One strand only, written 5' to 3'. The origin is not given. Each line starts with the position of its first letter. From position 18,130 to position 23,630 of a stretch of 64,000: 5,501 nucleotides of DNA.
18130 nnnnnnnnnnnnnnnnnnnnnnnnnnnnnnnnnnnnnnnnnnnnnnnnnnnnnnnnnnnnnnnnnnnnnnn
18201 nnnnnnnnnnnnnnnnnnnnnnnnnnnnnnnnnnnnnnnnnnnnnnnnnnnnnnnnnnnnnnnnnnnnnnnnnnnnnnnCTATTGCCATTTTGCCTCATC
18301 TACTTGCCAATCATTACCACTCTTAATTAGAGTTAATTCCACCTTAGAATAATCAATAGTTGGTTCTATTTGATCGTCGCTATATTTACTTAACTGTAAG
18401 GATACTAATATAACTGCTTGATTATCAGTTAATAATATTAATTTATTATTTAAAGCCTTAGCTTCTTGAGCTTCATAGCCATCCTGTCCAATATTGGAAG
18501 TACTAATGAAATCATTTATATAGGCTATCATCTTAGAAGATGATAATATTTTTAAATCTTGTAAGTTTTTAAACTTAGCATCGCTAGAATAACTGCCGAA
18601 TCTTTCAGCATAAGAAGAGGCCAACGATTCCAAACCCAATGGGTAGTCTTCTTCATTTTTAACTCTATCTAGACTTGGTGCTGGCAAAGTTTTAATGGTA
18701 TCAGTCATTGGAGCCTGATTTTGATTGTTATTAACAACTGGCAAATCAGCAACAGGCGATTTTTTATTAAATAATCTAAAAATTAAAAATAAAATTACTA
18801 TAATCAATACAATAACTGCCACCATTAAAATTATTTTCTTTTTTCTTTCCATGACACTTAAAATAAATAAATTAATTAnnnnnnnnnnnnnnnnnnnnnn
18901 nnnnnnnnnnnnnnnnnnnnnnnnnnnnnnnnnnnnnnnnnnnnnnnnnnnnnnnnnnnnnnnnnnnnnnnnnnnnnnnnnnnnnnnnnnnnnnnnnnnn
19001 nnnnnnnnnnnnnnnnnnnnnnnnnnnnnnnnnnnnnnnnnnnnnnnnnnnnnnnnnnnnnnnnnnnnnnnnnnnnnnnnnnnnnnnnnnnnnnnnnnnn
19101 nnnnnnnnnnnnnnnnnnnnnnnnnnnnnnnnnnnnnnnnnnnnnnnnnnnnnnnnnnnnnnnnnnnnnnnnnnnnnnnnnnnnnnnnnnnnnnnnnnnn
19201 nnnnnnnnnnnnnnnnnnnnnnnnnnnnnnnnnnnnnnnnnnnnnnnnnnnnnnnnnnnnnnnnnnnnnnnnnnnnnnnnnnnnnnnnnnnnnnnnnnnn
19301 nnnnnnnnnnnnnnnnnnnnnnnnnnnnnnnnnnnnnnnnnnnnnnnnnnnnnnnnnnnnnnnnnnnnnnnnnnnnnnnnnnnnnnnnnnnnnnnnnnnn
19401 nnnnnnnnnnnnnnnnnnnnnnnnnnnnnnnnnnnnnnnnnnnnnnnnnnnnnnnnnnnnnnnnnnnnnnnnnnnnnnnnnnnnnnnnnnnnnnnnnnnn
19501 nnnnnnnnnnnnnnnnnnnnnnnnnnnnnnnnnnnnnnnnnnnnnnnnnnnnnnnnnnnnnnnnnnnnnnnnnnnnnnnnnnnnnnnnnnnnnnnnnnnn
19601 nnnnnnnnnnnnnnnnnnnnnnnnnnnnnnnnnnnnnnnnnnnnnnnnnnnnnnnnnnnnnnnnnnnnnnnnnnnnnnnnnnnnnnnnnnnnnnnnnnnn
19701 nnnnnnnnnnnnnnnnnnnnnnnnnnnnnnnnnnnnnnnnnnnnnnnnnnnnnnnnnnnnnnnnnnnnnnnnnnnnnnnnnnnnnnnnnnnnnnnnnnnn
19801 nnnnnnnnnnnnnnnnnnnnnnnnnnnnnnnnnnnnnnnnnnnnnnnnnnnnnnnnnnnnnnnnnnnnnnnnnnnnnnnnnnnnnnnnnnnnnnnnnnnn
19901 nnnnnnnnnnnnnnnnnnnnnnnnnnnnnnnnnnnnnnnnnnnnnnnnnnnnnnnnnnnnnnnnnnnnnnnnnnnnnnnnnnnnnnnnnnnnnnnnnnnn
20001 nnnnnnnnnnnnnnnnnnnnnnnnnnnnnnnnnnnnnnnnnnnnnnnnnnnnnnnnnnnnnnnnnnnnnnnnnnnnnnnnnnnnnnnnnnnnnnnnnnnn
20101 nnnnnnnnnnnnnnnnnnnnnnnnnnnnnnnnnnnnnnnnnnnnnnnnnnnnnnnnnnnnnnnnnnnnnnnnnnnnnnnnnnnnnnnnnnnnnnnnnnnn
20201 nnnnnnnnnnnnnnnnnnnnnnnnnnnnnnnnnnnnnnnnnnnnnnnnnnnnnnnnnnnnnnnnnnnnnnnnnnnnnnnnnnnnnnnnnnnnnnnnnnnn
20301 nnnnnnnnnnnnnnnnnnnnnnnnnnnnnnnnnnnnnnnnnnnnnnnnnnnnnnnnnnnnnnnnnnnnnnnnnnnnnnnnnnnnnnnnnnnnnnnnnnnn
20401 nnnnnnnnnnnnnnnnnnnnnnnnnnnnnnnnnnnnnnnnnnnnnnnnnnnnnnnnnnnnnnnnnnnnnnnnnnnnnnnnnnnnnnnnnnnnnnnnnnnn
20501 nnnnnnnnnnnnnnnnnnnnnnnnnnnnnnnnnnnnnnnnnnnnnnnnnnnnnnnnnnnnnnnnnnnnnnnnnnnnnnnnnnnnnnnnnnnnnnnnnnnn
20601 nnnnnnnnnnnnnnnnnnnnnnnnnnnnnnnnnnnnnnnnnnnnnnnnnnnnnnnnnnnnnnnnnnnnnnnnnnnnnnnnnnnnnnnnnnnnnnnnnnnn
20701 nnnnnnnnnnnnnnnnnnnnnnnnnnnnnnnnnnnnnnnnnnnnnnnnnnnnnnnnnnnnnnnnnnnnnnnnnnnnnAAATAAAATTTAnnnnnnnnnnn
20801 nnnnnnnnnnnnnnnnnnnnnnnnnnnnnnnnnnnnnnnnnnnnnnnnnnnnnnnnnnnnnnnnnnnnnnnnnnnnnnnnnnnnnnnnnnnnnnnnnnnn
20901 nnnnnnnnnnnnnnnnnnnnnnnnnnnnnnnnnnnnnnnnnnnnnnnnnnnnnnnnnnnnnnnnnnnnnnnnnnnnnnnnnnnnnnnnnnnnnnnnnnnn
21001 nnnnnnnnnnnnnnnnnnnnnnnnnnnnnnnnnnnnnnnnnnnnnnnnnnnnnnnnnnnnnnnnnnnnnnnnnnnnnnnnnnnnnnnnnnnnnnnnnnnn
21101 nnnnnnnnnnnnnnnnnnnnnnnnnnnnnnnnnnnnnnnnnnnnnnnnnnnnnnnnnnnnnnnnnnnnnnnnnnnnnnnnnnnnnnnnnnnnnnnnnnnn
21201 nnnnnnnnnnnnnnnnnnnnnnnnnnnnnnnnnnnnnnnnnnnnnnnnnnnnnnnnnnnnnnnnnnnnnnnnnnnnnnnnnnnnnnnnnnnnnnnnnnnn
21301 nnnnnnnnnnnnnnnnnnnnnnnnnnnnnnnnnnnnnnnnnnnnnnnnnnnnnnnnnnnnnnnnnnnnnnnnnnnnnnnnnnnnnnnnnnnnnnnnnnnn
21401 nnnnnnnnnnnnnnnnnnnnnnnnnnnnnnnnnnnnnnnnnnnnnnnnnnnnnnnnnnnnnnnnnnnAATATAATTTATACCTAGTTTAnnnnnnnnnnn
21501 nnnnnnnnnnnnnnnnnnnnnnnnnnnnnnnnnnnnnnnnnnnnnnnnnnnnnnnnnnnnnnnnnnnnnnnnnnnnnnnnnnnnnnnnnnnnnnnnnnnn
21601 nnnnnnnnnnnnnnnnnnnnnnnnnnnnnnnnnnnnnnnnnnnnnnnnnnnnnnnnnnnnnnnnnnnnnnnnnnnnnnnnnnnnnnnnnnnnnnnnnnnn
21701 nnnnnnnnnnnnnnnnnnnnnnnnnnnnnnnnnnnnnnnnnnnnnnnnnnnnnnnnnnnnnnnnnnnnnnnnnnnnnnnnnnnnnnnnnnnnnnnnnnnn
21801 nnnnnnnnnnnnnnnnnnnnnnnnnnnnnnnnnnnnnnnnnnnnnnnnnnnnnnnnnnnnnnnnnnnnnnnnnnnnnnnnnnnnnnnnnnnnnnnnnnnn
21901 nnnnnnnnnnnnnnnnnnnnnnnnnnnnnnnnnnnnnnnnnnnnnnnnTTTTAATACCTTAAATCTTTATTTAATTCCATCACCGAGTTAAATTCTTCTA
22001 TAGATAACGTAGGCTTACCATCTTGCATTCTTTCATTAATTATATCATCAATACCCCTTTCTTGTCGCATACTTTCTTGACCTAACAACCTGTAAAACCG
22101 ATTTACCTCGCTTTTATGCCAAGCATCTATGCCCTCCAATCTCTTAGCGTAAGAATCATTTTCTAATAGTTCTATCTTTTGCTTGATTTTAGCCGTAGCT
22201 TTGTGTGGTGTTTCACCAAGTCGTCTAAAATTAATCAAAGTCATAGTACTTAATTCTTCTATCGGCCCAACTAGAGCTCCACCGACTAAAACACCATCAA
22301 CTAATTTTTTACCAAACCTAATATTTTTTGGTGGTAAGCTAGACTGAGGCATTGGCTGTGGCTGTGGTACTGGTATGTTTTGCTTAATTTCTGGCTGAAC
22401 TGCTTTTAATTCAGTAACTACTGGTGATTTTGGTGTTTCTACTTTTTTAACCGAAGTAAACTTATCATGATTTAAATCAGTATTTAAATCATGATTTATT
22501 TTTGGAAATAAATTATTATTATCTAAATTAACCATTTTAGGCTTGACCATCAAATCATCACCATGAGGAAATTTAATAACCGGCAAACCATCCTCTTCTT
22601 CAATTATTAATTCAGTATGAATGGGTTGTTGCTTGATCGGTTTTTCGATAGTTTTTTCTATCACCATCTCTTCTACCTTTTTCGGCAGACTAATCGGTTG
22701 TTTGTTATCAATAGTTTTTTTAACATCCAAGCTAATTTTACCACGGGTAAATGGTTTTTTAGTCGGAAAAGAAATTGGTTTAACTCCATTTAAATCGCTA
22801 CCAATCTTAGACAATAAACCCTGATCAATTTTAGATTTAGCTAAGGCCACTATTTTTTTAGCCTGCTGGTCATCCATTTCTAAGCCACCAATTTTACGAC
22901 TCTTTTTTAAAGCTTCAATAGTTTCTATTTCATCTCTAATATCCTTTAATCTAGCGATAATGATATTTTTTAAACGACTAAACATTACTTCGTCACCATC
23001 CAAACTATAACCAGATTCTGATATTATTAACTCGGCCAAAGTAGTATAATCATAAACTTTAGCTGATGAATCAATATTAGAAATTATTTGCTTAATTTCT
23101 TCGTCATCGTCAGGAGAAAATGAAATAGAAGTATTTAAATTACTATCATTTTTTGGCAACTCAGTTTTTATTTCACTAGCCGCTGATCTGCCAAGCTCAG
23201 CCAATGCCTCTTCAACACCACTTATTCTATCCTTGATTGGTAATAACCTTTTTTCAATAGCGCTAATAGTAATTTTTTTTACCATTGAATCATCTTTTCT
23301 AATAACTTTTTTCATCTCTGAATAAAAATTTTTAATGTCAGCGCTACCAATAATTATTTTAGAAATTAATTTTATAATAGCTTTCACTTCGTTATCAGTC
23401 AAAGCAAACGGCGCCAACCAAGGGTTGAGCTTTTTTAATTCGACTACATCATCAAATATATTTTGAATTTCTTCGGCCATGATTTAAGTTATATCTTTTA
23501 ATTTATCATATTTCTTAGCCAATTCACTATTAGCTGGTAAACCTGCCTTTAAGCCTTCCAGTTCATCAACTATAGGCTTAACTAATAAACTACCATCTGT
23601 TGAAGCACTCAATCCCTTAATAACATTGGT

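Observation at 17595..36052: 18.5-kb co-directional operon: TSP3-repeat protein, 3003-aa CBM-repeat giant protein, VirB6-like, VirB4 ATPase, small membrane proteins and ComF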

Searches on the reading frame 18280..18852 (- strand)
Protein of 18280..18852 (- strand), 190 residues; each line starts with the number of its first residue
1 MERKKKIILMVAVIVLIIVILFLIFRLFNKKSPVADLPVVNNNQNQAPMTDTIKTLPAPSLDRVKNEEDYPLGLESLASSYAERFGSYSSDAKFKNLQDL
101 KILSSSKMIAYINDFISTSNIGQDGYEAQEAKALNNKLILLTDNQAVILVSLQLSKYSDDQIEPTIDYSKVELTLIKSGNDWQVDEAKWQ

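Call 6: search_protein_families(library=pfam, proteins=[window:18280-18852:-], max_evalue=0.01)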
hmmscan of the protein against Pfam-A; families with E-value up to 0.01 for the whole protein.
window:18280-18852:- (190 aa): 0 families

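Call 8: search_protein_families(library=ncbifam, proteins=[window:18280-18852:-], max_evalue=0.01)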
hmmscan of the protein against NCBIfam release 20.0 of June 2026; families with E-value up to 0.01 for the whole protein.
window:18280-18852:- (190 aa): 0 families

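Call 18: search_solved_structures(query=window:18280-18852:-, max_evalue=10)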
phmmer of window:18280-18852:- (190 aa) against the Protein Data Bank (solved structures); distinct sequences matched with E-value up to 10: 1.
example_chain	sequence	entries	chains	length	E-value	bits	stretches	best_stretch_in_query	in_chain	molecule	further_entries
8hqo_x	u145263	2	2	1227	8.5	9.5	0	34-97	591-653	Tape measure protein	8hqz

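Call 36: find_homologous_proteins(query=window:18280-18852:-, max_evalue=0.001)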
Query window:18280-18852:- (190 aa): 16 proteins with E <= 0.001 among 208 candidates.
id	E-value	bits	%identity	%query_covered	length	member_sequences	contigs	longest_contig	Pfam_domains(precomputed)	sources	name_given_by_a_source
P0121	7.6e-114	395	99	100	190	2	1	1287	-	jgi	-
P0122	1.1e-91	323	88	90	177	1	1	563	-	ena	-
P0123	2.2e-88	313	83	86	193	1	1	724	-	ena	-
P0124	1.5e-78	281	68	100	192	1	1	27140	-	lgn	-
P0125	4.2e-70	253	66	86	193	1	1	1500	-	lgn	-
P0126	1.2e-69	252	67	86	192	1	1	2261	-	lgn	-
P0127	4.0e-64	234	63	85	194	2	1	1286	-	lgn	-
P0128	1.2e-61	226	59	84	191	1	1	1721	-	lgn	-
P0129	6.1e-60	220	59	100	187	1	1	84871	-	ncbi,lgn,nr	ncbi:MAG: hypothetical protein Q7K65_00270 [Candidatus Buchananbacteria bacterium]|nr:hypothetical p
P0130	3.7e-56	208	54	100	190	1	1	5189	-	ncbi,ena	-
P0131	4.0e-56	208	54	100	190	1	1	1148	-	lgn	-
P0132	1.7e-55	206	56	83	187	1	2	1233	-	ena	-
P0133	9.8e-53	197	54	79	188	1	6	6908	-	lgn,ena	-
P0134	1.7e-49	186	50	99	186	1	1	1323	-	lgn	-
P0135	2.9e-47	179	49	95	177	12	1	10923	-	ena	-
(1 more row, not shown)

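Call 39: search_solved_structures(query=A1, max_evalue=10)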
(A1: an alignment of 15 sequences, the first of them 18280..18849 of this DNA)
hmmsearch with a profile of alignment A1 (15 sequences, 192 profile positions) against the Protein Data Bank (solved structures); distinct sequences matched with E-value up to 10: 1.
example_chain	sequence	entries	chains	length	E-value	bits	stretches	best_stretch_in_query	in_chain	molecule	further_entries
2l6w_A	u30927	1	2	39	2.6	11.3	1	6-35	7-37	Beta-type platelet-derived growth factor receptor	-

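Call 43: predict_structure(alignment_id=A1)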
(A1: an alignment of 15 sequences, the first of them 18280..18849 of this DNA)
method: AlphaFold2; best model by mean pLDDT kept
length: 189 residues; sequences in the alignment: 15
mean_pLDDT: 77.7   pTM: 0.61
mean pLDDT of the five models: 77.7, 73.4, 70.1, 58.0, 46.6
residues with pLDDT >= 90: 64; 70-90: 76; 50-70: 21; < 50: 28
segments of 3 or more residues with pLDDT < 50: 30-56
pLDDT, mean of each block of 10 residues (from residue 1): 72 88 68 39 35 52 56 86 90 89 96 89 83 89 91 85 89 91 93
secondary structure, 60 per line:
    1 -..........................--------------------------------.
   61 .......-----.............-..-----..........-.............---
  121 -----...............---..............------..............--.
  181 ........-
elements in order: H2-27 H60-67 H73-85 H94-102 H105-117 E126-140 E144-157 E164-177 E180-188

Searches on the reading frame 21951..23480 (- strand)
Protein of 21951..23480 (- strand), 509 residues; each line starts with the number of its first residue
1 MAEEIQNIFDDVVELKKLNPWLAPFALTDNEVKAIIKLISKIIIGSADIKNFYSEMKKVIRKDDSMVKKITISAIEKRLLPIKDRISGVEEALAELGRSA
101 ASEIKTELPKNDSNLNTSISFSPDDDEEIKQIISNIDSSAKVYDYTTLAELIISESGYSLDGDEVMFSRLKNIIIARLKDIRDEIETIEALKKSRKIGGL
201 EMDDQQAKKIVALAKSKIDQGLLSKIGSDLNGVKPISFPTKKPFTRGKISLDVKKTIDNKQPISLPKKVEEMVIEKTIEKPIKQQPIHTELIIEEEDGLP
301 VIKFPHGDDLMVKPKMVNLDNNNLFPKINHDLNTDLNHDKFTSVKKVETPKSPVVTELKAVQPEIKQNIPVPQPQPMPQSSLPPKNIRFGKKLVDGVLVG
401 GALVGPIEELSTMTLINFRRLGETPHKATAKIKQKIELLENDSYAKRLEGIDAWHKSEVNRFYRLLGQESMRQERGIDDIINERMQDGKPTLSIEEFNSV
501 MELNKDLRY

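Call 6: search_protein_families(library=pfam, proteins=[window:21951-23480:-], max_evalue=0.01)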
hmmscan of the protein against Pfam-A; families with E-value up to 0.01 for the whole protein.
window:21951-23480:- (509 aa): 0 families

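Call 8: search_protein_families(library=ncbifam, proteins=[window:21951-23480:-], max_evalue=0.01)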
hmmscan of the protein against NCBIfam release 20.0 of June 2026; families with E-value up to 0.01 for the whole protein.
window:21951-23480:- (509 aa): 0 families

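Call 19: search_solved_structures(query=window:21951-23480:-, max_evalue=10)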
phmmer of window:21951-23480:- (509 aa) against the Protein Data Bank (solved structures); distinct sequences matched with E-value up to 10: 6.
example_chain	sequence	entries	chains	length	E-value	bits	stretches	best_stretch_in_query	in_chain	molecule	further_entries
6nuk_A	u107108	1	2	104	0.017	17.3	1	74-138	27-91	Ferredog-Diesel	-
1trf_A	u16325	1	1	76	0.82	11.7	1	457-501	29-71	TROPONIN C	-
4oiw_A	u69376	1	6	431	1.3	11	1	413-467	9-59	Probable M18 family aminopeptidase 2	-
4oid_A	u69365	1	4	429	1.5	10.8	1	414-467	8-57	Probable M18 family aminopeptidase 2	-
3wt4_A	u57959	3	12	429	1.5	10.8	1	414-467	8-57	Probable M18 family aminopeptidase 2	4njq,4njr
2ijz_A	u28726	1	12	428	1.5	10.8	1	414-467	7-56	Probable M18-family aminopeptidase 2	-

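Call 52: search_protein_families(library=pfam, proteins=[window:21951-23480:-], max_evalue=1)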
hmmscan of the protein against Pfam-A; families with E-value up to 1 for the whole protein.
window:21951-23480:- (509 aa): 0 families

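Call 66: search_solved_structures(query=A3, max_evalue=10)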
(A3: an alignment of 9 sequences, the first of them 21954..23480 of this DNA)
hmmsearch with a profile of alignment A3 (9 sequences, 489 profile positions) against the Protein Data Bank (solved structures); distinct sequences matched with E-value up to 10: 1.
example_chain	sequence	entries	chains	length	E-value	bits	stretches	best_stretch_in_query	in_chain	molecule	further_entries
1nf2_A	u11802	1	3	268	0.21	14.2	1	110-173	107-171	phosphatase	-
